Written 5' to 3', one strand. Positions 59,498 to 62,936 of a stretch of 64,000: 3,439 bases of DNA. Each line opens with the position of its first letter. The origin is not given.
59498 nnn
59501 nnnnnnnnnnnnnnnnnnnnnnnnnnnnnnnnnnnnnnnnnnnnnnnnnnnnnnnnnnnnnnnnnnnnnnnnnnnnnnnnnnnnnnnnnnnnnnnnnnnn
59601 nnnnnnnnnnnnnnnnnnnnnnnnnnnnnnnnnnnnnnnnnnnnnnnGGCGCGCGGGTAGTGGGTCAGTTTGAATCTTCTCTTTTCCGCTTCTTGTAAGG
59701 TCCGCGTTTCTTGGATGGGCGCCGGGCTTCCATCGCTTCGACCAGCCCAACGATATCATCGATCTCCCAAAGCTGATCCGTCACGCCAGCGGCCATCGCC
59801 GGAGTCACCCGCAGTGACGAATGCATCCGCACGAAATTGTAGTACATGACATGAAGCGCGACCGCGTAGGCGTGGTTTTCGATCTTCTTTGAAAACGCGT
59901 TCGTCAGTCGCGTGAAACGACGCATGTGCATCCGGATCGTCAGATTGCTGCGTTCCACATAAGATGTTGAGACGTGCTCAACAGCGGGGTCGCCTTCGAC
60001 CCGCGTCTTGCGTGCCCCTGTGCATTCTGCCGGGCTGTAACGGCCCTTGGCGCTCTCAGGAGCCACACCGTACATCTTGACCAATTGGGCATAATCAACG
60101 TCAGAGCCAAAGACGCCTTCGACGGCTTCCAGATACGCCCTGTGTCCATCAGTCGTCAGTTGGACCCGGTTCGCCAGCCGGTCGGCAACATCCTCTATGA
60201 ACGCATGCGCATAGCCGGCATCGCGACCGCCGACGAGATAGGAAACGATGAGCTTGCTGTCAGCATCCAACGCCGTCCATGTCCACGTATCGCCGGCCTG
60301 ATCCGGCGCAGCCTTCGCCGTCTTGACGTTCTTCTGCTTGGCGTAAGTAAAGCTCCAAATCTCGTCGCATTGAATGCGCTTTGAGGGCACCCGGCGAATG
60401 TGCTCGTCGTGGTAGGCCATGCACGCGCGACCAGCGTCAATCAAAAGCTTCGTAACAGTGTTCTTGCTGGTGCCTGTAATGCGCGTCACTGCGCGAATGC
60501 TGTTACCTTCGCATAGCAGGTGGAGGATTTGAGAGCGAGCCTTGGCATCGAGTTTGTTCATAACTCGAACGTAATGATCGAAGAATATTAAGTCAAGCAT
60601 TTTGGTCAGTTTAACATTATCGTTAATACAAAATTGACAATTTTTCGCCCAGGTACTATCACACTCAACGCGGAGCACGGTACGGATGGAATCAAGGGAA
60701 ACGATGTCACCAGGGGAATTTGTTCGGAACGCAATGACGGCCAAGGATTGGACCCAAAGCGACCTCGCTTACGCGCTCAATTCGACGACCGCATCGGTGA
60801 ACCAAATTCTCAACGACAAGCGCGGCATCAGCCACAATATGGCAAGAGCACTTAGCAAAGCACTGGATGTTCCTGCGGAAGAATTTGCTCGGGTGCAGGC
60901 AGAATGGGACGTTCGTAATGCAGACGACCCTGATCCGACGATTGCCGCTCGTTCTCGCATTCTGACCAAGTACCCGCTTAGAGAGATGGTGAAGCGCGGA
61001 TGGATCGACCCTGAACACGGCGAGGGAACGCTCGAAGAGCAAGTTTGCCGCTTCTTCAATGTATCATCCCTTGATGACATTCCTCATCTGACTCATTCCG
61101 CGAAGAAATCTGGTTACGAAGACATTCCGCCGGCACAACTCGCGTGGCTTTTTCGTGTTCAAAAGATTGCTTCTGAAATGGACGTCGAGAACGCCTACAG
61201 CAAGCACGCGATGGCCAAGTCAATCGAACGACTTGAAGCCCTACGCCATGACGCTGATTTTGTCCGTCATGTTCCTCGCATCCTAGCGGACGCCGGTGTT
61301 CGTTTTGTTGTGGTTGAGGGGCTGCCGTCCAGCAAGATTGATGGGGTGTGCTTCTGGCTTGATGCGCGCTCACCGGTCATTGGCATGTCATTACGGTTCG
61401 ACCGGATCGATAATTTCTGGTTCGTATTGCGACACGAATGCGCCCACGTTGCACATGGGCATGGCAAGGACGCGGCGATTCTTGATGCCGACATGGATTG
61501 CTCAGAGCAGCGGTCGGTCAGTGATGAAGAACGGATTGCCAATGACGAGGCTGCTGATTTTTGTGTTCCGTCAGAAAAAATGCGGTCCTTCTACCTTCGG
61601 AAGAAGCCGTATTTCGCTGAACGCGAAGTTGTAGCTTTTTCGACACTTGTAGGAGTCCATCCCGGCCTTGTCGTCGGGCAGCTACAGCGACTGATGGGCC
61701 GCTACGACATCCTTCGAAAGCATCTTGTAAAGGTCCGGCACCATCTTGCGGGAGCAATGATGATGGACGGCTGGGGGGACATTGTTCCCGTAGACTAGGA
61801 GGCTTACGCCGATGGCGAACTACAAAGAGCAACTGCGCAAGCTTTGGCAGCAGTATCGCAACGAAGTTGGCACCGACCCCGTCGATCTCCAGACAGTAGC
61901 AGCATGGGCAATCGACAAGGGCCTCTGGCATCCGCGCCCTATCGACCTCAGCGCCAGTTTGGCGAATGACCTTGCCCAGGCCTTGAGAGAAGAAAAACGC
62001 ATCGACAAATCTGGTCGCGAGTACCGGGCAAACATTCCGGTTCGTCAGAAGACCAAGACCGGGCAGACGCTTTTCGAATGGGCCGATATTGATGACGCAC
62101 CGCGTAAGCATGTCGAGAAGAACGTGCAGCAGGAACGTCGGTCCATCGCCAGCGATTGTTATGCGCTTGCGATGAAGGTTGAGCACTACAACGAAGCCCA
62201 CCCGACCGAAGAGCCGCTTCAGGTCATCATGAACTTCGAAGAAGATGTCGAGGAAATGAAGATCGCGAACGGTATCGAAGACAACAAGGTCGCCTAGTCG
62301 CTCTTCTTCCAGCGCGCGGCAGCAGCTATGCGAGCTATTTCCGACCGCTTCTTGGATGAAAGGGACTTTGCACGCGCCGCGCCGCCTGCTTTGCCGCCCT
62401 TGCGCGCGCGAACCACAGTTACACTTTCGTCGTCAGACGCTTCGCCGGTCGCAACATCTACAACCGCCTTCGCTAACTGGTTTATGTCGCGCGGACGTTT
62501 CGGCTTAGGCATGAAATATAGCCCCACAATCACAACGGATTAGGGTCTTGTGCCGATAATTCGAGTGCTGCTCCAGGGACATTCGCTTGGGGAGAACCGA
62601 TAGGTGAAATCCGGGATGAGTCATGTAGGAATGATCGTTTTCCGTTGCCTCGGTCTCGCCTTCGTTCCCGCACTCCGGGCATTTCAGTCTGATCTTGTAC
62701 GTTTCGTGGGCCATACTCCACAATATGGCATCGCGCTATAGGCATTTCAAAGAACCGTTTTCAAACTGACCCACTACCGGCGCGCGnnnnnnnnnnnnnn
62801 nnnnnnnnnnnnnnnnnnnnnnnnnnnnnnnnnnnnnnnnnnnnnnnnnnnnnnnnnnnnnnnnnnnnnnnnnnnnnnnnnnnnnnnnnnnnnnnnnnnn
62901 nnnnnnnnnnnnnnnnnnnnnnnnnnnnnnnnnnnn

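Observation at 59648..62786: Complete IS1-family element mobilising four non-transposition genes (transporter-IS), freshly inserted 63 bp upstream of tRNA-Ser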

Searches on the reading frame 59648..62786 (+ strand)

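Call 34: search_protein_families(library=padloc, proteins=[L003:5828-7015:-, L003:7005-7655:-, L003:7720-7956:-, L003:4008-4613:-, L003:4610-4792:-, L004:5892-6098:+, L004:6074-7030:+, L004:7004-7234:-, L004:7234-7422:-, L002:4993-6165:+], max_evalue=0.1)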
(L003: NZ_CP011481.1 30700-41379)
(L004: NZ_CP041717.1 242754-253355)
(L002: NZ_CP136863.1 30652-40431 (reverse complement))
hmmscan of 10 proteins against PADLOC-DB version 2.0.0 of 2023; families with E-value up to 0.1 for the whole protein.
L003:5828-7015:- (395 aa): 25 families
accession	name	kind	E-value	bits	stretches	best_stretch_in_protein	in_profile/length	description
PDLC03952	RmrA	-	3.2e-191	633.4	1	3-395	2-395/395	-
PDLC03947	RmrA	-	1.1e-109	364.8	1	21-377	9-363/383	-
PDLC03951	RmrA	-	1.9e-97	324.8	1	25-376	10-357/400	-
PDLC03948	RmrA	-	3.9e-95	317.1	1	24-377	9-362/397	-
PDLC03954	RmrA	-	5.7e-86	286.8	1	24-385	11-371/380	-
PDLC03944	RmrA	-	5.9e-81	270.5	1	25-370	8-349/384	-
PDLC03956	RmrA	-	6.3e-80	267.2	1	23-377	8-360/399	-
PDLC03949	RmrA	-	2e-71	238.8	1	24-376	3-334/363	-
PDLC03955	RmrA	-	9.3e-66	220.5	1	16-367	13-349/371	-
PDLC03945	RmrA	-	6.7e-61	204.6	1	26-375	5-364/394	-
PDLC03946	RmrA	-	1.2e-55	186.7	1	26-374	5-334/357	-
PDLC03943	RmrA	-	3.2e-51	172.5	1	32-378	11-346/370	-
PDLC03950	RmrA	-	7.3e-49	164.7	1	37-378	16-350/369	-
PDLC03953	RmrA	-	1.6e-46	157.2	1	25-355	7-332/373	-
PDLC04141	capP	-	1.1e-19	68.9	1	151-302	4-154/242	capP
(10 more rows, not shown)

L003:7005-7655:- (216 aa): 3 families
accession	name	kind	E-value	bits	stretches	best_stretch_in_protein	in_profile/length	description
PDLC03938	RmrT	-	1.2e-97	323.4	1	2-215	3-213/215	-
PDLC03933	RmrT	-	2.8e-16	57.8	1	7-192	9-190/212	-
PDLC03940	RmrT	-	9.1e-14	49.5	1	3-165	13-183/227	-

L003:7720-7956:- (78 aa): 0 families

L003:4008-4613:- (201 aa): 2 families
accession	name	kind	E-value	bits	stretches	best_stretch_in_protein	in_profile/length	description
PDLC04069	PD-T4-9_A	-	7.7e-06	23.6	1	8-67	5-65/191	-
PDLC04068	PD-T4-9_A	-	0.00042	18.5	1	35-93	29-86/187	-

L003:4610-4792:- (60 aa): 0 families

L004:5892-6098:+ (68 aa): 0 families

L004:6074-7030:+ (318 aa): 0 families

L004:7004-7234:- (76 aa): 0 families

L004:7234-7422:- (62 aa): 0 families

L002:4993-6165:+ (390 aa): 1 family
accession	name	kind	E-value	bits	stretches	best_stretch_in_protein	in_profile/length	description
PDLC03982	PD-Lambda-2_B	-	4.1e-40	136.3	1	28-364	67-387/402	-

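Call 35: search_protein_families(library=pfam, proteins=[L003:5828-7015:-, L003:7005-7655:-, L003:7720-7956:-, L003:4008-4613:-, L003:4610-4792:-, L004:5892-6098:+, L004:6074-7030:+, L004:7004-7234:-, L004:7234-7422:-, L001:2728-2961:-], max_evalue=0.01)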
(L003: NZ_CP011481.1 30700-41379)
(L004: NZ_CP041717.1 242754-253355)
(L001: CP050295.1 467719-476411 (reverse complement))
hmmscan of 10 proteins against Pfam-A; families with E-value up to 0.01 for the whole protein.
L003:5828-7015:- (395 aa): 8 families
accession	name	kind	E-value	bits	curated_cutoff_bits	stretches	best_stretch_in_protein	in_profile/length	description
PF06114.19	Peptidase_M78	-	1.4e-21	77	22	1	178-298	2-122/123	IrrE N-terminal-like domain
PF01381.28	HTH_3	-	6.6e-13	48.9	23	1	32-79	5-52/55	Helix-turn-helix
PF13560.12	HTH_31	-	6e-09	36.5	27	1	27-78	5-57/64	Helix-turn-helix domain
PF13412.12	HTH_24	-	8.1e-06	25.8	21.9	1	35-56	16-37/48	Winged helix-turn-helix DNA-binding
PF12844.13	HTH_19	-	7.1e-05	23.1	30.2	1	36-78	12-54/64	Helix-turn-helix domain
PF13545.12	HTH_Crp_2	-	0.00058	20.2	27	1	25-54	11-40/70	Crp-like helix-turn-helix domain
PF12802.13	MarR_2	-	0.00076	20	27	0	37-55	21-39/61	MarR family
PF13404.12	HTH_AsnC-type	-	0.0015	18.7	27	1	35-54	16-35/42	AsnC-type helix-turn-helix domain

L003:7005-7655:- (216 aa): 0 families

L003:7720-7956:- (78 aa): 0 families

L003:4008-4613:- (201 aa): 0 families

L003:4610-4792:- (60 aa): 0 families

L004:5892-6098:+ (68 aa): 0 families

L004:6074-7030:+ (318 aa): 2 families
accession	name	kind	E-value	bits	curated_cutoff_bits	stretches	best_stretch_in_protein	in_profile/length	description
PF01972.22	SDH_protease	-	3e-21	76.1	31.3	1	28-256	35-244/286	ClpP-like SDH-type serine proteinase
PF25145.1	NfeD1b_N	-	4.3e-06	26.9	40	1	87-145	37-94/189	NfeD1b, N-terminal domain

L004:7004-7234:- (76 aa): 0 families

L004:7234-7422:- (62 aa): 0 families

L001:2728-2961:- (77 aa): 0 families

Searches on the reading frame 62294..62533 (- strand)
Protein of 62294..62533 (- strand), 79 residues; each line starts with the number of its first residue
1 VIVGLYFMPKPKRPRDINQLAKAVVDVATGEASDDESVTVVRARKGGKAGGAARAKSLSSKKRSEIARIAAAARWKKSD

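Call 4: search_protein_families(library=pfam, proteins=[window:62294-62533:-], max_evalue=0.1)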
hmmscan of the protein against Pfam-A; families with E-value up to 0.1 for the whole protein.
window:62294-62533:- (79 aa): 0 families

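Call 9: search_protein_families(library=ncbifam, proteins=[window:62294-62533:-], max_evalue=0.1)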
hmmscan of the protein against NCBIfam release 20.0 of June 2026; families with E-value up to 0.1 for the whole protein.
window:62294-62533:- (79 aa): 0 families

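Call 20: search_protein_families(library=padloc, proteins=[window:62294-62533:-], max_evalue=1)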
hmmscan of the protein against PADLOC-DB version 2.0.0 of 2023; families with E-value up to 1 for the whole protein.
window:62294-62533:- (79 aa): 0 families

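Call 48: find_homologous_proteins(query=window:62294-62512:-, max_evalue=0.001)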
Query window:62294-62512:- (72 aa): 2406 proteins with E <= 0.001 among 2432 candidates; the best 120 are listed.
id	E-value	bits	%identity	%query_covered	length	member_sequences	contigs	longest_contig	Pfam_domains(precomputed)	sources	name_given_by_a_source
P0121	4.3e-35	136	100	100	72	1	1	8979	-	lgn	-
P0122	1.3e-25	106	78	96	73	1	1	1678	-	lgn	-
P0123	7.7e-25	104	76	97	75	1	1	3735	-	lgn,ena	-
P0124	1.9e-24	102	77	97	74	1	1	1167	-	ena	-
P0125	6.1e-24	101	74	97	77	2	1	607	-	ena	-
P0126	1.1e-23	100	72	100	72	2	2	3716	-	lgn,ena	-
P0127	2.1e-23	99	71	97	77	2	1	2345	-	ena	-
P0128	4.2e-23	98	73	97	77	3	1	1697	-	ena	-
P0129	9.7e-23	97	67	100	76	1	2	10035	-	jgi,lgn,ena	-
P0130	1.4e-22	96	68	100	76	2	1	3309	-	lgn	-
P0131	2.4e-22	96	74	96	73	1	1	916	-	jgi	jgi:hypothetical protein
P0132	8.7e-22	94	73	97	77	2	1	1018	-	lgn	-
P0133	2.1e-21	93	70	97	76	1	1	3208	-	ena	-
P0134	4.4e-21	92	65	100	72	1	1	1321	-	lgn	-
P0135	5.1e-21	92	69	94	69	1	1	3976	-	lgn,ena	-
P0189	3.6e-18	83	67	97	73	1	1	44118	-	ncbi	ncbi:MAG: histone H1 [Inquilinaceae bacterium]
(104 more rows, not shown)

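Call 77: predict_structure(alignment_id=A6)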
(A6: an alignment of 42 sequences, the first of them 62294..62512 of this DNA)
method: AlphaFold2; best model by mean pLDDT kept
length: 72 residues; sequences in the alignment: 42
mean_pLDDT: 78.2   pTM: 0.34
mean pLDDT of the five models: 78.2, 74.3, 73.3, 68.7, 67.9
residues with pLDDT >= 90: 0; 70-90: 58; 50-70: 14; < 50: 0
segments of 3 or more residues with pLDDT < 50: none
pLDDT, mean of each block of 10 residues (from residue 1): 77 86 71 79 76 86 78 53
secondary structure, 60 per line:
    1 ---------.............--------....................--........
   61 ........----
elements in order: H10-22 H31-50 H53-68

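Call 83: fold_search(model_id=the predicted structure, library=pdb)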
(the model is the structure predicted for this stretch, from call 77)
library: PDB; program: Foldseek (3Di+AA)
matches with E <= 10: 1; with E <= 0.001: 0
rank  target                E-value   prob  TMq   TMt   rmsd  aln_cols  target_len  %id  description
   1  7rsh_A                6.9e+00  0.06  0.32  0.08   7.3        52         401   10  SthK Y26F Closed State (released 2022-11-23)

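Call 84: search_dna_similar(query=window:62294-62512:-, collection=plasmids, mode=protein, max_evalue=0.001, max_rows=60)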
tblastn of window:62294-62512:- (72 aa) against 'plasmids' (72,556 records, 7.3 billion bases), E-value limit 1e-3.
Records with a match: 1; places in all: 1; records where one place covers at least 80% of the query: 0.
Best place of each record, by identity: 60-80% 1.
By first word of the organism name: Mesorhizobium 1.
By predicted mobility (MOB-suite, as given by PLSDB): non-mobilizable 1.
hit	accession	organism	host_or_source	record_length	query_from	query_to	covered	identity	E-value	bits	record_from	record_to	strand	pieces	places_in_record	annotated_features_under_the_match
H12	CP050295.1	Mesorhizobium loti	Oxytropis kamtschatica,cell ...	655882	1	31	43%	61.3%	1e-4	45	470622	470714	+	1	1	histone H1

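Call 105: search_protein_families(library=phrogs, proteins=[window:62294-62512:-], max_evalue=0.01)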
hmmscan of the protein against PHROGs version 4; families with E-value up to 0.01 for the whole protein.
window:62294-62512:- (72 aa): 1 family
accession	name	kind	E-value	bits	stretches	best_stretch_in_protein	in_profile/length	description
phrog_2384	-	unknown function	1.3e-05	25.7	1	37-70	5-38/338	-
